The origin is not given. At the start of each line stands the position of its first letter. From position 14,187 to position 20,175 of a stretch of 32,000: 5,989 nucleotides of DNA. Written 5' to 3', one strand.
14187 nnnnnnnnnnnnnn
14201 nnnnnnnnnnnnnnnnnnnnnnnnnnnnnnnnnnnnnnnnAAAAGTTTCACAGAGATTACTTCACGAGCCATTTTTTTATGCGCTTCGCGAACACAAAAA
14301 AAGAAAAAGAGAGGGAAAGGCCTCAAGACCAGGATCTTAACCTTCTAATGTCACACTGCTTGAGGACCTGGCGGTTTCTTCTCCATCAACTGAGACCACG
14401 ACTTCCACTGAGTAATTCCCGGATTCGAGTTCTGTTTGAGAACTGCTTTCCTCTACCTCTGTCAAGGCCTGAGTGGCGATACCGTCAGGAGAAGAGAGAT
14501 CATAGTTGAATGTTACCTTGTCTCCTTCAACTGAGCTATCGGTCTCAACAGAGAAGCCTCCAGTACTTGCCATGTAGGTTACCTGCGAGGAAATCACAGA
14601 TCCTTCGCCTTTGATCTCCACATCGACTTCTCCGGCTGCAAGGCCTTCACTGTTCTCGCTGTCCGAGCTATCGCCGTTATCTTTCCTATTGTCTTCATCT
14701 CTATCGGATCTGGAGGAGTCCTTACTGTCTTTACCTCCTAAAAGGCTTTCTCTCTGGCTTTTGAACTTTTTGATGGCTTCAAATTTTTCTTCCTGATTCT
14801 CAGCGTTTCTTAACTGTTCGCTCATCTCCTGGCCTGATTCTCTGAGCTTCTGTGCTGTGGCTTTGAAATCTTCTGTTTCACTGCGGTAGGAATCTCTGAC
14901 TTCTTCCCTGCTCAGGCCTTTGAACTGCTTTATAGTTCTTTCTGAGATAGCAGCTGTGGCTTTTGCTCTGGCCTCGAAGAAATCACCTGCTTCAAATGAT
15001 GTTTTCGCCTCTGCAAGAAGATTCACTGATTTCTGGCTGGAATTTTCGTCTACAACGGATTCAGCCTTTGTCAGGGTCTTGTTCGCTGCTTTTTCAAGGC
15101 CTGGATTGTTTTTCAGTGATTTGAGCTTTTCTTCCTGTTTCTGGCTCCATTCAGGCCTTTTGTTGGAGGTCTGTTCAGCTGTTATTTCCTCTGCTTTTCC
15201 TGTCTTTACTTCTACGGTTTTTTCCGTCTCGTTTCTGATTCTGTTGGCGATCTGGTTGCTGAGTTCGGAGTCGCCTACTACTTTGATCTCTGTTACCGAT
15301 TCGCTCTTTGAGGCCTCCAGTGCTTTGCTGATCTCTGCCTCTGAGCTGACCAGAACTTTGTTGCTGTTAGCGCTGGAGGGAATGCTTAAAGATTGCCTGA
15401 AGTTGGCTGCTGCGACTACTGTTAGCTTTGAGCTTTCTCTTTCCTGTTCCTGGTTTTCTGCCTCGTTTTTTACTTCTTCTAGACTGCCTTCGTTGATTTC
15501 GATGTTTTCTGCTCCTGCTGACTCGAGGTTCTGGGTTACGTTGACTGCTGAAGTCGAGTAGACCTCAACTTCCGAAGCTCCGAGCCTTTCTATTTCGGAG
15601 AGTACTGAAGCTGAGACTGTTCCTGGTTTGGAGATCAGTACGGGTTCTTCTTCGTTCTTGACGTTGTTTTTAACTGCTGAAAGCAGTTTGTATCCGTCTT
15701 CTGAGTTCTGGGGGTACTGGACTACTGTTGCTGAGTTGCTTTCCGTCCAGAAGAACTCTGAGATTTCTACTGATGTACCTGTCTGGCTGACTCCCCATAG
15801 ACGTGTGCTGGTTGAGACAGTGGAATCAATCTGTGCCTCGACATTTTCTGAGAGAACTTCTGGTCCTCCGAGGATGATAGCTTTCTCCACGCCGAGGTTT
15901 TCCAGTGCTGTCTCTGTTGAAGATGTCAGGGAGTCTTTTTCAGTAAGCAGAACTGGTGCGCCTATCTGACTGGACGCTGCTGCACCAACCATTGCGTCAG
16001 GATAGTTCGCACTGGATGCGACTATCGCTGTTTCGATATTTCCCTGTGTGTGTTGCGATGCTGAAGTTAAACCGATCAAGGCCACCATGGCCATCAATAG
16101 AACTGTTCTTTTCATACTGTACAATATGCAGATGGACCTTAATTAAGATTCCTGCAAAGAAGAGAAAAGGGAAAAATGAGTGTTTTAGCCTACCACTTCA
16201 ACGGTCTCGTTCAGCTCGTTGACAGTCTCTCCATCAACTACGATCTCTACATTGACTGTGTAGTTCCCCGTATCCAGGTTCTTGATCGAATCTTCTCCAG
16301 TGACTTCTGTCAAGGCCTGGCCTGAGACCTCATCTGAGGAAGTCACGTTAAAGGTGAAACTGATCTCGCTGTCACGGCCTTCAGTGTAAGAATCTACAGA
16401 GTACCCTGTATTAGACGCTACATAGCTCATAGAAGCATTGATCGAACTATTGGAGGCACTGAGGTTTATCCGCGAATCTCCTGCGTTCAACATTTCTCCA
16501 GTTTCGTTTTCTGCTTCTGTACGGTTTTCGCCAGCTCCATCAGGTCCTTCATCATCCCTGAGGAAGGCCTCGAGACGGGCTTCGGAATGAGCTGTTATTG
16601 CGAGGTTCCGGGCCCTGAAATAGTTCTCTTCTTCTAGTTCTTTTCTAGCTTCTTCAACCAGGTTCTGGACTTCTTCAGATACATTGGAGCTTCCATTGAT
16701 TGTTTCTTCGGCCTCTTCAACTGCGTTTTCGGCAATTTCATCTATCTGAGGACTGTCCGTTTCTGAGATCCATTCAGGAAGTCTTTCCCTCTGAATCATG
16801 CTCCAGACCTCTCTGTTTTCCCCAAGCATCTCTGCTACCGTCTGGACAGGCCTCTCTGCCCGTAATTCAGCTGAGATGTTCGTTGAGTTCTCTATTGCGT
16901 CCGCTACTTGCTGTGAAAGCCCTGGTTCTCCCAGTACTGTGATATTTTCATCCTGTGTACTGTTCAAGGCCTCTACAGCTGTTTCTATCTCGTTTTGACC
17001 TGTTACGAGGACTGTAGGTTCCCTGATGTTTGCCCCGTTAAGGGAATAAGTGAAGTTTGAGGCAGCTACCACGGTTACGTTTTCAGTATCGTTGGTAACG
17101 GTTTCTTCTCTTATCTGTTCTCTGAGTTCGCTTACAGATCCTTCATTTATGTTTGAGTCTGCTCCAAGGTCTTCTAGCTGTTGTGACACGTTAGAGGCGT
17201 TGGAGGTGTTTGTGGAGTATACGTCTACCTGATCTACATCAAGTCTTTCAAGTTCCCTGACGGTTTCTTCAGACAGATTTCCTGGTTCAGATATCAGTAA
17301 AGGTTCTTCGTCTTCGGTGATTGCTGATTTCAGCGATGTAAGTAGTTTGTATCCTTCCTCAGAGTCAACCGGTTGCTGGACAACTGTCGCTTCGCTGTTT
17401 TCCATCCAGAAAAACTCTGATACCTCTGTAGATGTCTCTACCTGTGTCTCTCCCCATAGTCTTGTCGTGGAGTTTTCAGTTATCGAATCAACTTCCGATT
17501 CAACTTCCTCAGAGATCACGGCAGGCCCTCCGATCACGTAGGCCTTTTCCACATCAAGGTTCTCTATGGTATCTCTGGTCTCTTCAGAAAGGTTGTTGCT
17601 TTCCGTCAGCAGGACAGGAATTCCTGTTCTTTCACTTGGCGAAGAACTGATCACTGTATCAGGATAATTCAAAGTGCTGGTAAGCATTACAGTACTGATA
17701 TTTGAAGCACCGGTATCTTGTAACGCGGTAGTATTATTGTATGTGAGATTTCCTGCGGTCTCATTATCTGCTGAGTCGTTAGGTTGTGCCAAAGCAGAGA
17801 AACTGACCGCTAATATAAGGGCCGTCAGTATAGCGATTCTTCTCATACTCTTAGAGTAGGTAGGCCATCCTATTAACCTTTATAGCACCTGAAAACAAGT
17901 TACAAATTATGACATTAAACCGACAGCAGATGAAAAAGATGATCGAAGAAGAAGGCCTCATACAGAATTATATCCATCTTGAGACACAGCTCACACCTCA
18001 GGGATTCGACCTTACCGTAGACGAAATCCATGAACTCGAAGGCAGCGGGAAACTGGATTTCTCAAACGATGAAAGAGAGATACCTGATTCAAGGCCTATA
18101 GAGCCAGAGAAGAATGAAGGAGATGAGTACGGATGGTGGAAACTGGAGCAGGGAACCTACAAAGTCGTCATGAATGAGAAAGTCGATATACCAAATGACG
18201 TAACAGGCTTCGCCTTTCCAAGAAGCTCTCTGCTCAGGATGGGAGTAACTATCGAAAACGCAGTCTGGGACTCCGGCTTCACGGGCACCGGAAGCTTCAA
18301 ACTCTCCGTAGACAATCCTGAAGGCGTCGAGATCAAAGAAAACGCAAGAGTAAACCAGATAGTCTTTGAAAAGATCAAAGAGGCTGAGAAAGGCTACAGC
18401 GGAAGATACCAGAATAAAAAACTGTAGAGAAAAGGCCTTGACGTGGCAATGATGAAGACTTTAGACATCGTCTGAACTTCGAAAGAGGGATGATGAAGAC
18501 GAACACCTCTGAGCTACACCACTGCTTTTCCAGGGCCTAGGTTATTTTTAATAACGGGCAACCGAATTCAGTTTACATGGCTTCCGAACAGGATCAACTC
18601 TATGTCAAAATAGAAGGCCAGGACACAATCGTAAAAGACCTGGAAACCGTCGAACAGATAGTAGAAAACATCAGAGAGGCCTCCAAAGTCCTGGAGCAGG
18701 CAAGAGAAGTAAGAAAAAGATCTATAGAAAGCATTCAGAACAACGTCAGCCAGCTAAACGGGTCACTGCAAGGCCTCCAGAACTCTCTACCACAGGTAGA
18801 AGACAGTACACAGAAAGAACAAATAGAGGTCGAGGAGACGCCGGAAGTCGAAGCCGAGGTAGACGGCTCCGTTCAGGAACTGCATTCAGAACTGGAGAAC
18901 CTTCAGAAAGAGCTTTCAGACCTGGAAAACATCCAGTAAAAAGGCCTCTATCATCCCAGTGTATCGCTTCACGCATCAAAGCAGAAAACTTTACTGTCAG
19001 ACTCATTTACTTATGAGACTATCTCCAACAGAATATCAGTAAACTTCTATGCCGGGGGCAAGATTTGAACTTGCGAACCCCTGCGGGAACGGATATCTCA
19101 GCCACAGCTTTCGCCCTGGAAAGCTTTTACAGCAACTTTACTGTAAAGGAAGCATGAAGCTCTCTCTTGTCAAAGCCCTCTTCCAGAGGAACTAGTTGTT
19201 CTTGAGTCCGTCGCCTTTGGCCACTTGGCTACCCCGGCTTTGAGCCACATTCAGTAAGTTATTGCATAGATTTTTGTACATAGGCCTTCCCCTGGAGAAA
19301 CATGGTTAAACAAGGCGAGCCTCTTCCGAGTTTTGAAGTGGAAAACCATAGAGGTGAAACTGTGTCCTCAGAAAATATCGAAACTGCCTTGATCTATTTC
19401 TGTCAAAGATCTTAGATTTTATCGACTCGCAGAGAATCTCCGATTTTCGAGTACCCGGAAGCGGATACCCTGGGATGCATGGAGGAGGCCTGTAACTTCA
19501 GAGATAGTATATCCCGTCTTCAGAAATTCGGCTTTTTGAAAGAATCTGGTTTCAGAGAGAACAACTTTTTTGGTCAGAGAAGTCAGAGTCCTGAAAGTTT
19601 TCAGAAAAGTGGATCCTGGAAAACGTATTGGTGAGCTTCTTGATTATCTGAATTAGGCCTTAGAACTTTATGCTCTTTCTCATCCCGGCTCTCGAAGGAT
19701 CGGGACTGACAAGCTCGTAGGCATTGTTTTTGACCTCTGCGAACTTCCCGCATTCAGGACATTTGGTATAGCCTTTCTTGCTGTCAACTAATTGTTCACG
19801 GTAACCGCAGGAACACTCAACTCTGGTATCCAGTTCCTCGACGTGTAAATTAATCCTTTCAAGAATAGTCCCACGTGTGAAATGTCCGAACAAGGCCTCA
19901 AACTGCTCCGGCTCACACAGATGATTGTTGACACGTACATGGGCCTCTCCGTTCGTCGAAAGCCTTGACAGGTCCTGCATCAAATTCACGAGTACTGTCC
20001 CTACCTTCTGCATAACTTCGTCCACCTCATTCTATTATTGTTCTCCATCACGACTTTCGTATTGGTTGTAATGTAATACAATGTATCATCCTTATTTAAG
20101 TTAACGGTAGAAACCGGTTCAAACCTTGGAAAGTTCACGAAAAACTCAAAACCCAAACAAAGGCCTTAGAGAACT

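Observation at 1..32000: AGGCCT behaves as a highly iterated palindrome across the whole window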

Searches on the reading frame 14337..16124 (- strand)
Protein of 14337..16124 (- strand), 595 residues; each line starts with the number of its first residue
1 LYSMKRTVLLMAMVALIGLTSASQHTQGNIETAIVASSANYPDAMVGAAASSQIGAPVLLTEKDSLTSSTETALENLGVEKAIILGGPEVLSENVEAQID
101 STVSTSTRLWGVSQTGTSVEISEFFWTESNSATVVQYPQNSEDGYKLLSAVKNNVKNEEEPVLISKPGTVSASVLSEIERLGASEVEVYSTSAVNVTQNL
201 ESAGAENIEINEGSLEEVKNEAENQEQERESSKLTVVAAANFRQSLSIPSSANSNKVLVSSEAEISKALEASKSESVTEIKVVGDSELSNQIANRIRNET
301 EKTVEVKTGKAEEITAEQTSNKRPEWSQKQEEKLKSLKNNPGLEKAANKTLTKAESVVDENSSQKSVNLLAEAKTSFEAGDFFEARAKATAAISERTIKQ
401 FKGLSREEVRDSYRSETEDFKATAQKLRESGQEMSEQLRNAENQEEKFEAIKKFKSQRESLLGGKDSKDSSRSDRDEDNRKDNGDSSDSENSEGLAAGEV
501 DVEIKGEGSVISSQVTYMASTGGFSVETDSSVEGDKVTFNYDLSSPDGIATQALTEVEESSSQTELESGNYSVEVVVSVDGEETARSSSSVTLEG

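Call 7: search_protein_families(library=pfam, proteins=[window:14337-16124:-])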
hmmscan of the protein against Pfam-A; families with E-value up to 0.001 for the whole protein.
window:14337-16124:- (595 aa): 1 family
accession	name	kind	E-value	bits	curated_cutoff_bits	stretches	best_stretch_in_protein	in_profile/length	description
PF04122.17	CW_binding_2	-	1.1e-09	39.1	24.9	1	29-96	19-73/73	Cell wall binding domain 2 (CWB2)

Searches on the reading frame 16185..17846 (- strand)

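Call 7: search_protein_families(library=pfam, proteins=[window:16185-17846:-])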
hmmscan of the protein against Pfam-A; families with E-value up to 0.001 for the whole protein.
window:16185-17846:- (553 aa): 1 family
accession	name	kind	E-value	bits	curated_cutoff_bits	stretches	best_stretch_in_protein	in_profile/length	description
PF04122.17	CW_binding_2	-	1.2e-10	42.2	24.9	1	49-116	19-73/73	Cell wall binding domain 2 (CWB2)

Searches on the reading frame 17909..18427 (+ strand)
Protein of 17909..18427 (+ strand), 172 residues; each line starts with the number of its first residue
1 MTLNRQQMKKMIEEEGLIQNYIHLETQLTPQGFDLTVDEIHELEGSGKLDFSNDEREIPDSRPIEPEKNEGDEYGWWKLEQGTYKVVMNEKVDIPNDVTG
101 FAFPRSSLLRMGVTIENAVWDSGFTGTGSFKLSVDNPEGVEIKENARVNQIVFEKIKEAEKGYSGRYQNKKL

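Call 7: search_protein_families(library=pfam, proteins=[window:17909-18427:+])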
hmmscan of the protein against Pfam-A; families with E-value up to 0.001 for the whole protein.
window:17909-18427:+ (172 aa): 2 families
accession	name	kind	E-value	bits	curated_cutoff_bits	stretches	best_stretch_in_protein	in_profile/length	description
PF22769.1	DCD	-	2.1e-20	73.8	27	1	3-155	2-152/153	dCTP deaminase-like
PF00692.24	dUTPase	-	1.5e-09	38.1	22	1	83-159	31-107/129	dUTPase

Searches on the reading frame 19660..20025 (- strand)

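Call 7: search_protein_families(library=pfam, proteins=[window:19660-20025:-])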
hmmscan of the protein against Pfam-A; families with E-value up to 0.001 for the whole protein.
window:19660-20025:- (121 aa): 2 families
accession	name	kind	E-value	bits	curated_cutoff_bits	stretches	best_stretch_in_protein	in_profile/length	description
PF01155.25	HypA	-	2.6e-08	34.3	28.9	1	36-96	38-96/112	Hydrogenase/urease nickel incorporation, metallochaperone, hypA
PF12677.13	DUF3797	-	0.00075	19.8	25.1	0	82-101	10-27/48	Domain of unknown function (DUF3797)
